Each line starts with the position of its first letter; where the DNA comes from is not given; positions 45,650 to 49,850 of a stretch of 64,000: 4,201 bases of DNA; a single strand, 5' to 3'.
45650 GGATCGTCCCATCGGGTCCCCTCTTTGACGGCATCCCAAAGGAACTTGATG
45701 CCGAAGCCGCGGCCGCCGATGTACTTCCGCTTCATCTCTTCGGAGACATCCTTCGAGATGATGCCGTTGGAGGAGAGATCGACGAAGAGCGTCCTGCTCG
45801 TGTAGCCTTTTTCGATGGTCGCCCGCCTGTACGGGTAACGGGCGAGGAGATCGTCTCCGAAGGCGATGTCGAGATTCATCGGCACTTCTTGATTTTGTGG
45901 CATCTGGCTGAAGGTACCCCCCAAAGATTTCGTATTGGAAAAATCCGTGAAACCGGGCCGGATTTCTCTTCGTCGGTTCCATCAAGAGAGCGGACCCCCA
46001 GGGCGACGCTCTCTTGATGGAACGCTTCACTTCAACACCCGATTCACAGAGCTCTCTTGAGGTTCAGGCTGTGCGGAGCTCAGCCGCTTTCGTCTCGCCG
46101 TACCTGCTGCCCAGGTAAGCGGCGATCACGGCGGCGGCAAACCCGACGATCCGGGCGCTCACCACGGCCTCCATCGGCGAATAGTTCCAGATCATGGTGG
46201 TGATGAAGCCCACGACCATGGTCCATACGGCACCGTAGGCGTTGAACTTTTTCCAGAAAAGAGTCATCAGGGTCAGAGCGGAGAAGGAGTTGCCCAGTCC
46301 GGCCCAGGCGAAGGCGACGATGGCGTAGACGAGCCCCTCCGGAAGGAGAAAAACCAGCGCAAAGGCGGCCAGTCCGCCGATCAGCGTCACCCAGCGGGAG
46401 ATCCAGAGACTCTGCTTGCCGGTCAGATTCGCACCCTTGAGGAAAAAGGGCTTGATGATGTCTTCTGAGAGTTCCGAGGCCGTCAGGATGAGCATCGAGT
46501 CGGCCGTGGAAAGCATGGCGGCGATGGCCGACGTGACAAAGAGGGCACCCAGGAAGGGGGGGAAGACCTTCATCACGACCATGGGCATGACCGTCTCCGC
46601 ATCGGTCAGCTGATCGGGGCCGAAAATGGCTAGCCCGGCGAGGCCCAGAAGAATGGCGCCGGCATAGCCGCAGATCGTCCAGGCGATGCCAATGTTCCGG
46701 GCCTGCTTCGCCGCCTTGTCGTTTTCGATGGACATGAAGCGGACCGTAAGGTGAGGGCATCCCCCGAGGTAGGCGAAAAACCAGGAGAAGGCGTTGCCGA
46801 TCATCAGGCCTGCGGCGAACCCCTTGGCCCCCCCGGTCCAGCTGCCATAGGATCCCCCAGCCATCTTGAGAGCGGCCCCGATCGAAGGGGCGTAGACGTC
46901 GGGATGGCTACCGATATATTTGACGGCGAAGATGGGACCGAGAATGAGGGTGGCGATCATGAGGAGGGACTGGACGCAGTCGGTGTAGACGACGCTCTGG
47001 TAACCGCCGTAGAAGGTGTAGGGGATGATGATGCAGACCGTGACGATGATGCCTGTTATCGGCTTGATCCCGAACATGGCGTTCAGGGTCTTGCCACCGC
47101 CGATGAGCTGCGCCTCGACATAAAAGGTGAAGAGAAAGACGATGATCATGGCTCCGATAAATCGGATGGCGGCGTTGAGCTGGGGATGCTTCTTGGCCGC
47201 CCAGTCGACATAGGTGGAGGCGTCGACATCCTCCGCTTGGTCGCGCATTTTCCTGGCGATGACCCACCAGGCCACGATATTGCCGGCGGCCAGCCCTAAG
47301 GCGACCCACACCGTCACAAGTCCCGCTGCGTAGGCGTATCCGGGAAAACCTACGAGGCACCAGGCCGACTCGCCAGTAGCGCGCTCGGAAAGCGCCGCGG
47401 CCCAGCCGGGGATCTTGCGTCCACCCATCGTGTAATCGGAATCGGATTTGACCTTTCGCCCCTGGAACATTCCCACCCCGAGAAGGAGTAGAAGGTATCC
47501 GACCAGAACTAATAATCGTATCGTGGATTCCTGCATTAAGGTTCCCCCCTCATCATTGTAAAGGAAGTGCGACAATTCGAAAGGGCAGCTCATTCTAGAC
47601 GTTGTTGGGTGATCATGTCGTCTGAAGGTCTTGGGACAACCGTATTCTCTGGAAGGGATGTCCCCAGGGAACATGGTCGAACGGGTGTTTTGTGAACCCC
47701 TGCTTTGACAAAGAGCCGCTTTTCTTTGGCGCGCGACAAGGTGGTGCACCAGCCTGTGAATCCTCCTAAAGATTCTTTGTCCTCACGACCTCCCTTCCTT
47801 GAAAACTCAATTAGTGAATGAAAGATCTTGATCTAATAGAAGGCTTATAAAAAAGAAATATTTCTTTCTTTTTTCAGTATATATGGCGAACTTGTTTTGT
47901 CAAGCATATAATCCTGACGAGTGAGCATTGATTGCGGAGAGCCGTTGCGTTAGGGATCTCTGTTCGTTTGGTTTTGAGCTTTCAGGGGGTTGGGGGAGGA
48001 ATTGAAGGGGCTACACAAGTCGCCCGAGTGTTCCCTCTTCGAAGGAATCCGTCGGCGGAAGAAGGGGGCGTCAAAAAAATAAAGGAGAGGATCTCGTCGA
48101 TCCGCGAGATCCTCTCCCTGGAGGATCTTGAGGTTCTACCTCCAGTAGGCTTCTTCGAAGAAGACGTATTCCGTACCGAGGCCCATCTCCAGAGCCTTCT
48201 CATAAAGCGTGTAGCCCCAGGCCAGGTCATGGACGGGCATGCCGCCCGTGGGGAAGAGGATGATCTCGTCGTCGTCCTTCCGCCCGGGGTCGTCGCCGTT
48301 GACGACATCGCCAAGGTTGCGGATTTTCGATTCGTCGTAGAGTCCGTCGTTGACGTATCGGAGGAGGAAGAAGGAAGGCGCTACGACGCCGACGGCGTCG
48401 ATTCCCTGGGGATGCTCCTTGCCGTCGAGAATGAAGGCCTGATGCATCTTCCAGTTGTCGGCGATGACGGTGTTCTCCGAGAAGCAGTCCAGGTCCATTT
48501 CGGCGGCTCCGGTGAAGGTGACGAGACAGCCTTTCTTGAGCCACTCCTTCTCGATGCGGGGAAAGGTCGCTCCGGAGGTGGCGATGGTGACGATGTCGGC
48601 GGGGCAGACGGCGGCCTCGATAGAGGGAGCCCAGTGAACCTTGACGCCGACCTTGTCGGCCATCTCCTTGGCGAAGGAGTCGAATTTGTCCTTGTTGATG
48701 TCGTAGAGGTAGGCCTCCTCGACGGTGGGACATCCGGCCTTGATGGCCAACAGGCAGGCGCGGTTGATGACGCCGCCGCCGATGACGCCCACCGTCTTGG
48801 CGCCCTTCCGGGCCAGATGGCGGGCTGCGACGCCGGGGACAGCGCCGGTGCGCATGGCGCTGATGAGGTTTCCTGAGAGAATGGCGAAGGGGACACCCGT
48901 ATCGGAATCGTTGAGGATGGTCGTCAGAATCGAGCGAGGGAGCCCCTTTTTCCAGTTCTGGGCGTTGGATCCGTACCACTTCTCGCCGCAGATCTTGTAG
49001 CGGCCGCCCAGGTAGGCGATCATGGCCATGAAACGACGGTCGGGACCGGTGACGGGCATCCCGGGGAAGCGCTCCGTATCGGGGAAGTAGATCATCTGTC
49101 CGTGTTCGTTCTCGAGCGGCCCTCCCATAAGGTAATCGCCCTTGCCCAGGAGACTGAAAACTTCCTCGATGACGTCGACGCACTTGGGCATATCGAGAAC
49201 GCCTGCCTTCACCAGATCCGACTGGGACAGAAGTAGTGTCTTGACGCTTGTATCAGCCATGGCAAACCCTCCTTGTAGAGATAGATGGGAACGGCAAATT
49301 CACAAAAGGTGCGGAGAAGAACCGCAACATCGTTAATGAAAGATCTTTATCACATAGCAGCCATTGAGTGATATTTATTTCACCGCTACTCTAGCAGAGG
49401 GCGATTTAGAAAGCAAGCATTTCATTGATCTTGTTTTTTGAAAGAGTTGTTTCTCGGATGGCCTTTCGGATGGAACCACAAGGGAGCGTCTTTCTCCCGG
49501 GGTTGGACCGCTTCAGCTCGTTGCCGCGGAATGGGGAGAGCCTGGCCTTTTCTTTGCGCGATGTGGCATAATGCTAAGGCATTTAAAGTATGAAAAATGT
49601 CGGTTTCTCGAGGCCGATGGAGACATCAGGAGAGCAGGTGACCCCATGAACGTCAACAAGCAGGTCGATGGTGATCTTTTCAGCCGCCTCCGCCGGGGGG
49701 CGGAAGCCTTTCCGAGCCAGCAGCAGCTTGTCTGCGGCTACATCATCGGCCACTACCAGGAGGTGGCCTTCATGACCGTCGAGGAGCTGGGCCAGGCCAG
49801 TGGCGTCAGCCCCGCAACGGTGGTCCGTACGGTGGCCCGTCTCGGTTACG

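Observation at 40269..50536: Candidate ornithine/proline catabolic locus built on an archaeal-type multi-subunit flavin/Fe-S dehydrogenase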

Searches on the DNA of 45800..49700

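Call 66: search_rna_families(source=window, start=45800, end=49700, threshold=evalue, max_evalue=1)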
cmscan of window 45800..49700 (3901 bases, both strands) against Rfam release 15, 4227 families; matches with E-value up to 1: 3.
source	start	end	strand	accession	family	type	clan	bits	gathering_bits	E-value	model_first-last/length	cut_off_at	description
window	47807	47871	-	RF02273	FsrA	Gene;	-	26.2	80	0.022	1-83/83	no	FsrA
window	45971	46029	-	RF00249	mir-46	Gene; miRNA;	-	24.2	44.7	0.12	1-85/85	no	mir-46/mir-47/mir-281 microRNA precursor family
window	45970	46028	+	RF00249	mir-46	Gene; miRNA;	-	22.4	44.7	0.38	1-85/85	no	mir-46/mir-47/mir-281 microRNA precursor family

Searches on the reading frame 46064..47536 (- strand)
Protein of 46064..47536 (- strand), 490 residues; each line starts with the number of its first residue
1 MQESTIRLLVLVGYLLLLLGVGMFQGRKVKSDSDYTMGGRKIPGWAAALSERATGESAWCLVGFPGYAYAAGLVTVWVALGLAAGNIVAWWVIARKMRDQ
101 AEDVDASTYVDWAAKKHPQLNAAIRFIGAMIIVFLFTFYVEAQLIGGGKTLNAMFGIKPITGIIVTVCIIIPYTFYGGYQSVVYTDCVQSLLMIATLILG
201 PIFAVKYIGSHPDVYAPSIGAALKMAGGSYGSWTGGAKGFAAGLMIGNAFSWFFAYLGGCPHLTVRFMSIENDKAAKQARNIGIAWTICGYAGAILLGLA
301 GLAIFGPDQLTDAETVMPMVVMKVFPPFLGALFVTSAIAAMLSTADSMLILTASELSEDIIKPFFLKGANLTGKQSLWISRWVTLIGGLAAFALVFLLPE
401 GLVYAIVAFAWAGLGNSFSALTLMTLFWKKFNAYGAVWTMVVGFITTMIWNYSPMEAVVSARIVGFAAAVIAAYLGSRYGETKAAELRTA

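Call 4: search_protein_families(library=pfam, proteins=[window:46064-47536:-], max_evalue=0.01)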
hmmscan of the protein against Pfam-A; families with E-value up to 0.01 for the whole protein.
window:46064-47536:- (490 aa): 1 family
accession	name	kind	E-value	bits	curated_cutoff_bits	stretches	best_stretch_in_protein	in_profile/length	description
PF00474.23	SSF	-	5.8e-63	213.6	22.8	1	35-443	1-406/406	Sodium:solute symporter family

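Call 5: search_protein_families(library=ncbifam, proteins=[window:46064-47536:-], max_evalue=0.01)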
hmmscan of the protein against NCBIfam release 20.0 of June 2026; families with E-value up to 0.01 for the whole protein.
window:46064-47536:- (490 aa): 10 families
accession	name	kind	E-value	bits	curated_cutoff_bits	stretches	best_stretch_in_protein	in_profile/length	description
TIGR02121.1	Na_Pro_sym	equivalog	2.1e-95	320.3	515.5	1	9-487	5-476/488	sodium/proline symporter PutP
TIGR00813.1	sss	superfamily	2.2e-57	195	184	1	35-443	1-411/411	sodium/solute symporter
NF011948.0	PRK15419.1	equivalog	3.2e-57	194.5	955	1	3-472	3-465/502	sodium/proline symporter PutP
TIGR02119.1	panF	equivalog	2.6e-44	152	328.05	1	9-481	5-469/471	sodium/pantothenate symporter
TIGR03648.1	Na_symport_lg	subfamily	5.7e-25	87.8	320.75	2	318-451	351-481/547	VC_2705 family sodium/solute symporter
NF058657.1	MncbAcdTpMctC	equivalog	6.8e-24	84.2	670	1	4-450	5-452/527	monocarboxylic acid transporter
NF006903.2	PRK09395.1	subfamily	3.9e-19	68.4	750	1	10-450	40-478/552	cation/acetate symporter ActP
NF009135.0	PRK12488.1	subfamily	6.6e-17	61.3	850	1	12-450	39-475/549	cation/acetate symporter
TIGR02711.1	symport_actP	equivalog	1.1e-16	60.7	1099.25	1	8-469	38-492/549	cation/acetate symporter ActP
NF007790.0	PRK10484.1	equivalog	4.8e-14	52.1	401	1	10-455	10-456/527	solute:sodium symporter family transporter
